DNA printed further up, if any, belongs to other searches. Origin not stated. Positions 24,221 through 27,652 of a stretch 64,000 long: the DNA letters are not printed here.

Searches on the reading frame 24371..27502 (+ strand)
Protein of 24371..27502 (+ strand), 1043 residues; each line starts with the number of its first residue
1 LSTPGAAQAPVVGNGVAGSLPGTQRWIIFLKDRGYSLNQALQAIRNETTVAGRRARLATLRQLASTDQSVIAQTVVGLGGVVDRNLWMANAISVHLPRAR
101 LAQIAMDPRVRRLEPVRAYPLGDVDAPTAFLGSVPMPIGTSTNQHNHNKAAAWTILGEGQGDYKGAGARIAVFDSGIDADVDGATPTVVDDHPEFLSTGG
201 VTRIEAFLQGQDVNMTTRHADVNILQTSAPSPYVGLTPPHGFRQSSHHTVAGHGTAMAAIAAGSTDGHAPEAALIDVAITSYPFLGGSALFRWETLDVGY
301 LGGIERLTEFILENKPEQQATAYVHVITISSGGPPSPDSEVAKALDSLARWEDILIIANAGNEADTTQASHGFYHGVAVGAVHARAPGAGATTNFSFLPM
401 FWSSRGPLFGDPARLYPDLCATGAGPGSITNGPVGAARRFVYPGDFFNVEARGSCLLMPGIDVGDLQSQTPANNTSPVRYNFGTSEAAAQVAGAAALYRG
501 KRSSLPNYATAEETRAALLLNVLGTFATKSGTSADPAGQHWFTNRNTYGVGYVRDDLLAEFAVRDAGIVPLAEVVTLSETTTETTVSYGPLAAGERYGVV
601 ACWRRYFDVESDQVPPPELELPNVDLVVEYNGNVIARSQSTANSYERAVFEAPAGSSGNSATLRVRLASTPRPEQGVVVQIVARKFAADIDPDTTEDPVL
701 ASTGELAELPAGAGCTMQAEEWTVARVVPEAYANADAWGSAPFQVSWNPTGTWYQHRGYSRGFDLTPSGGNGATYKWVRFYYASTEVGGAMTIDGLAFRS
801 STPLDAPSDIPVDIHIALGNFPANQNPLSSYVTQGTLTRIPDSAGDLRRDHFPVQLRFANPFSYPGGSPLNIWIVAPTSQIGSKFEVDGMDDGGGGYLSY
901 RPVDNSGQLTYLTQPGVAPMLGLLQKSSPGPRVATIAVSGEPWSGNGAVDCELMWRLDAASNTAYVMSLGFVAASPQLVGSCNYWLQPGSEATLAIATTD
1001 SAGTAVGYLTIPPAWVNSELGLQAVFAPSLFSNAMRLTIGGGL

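Call 22: search_protein_families(library=pfam, proteins=[window:24371-27502:+], max_evalue=0.001)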
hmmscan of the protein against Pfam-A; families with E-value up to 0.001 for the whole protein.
window:24371-27502:+ (1043 aa): 1 family
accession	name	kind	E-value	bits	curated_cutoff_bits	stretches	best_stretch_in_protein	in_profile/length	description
PF00082.27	Peptidase_S8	-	2.3e-17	63.7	21.8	1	165-522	1-273/288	Subtilase family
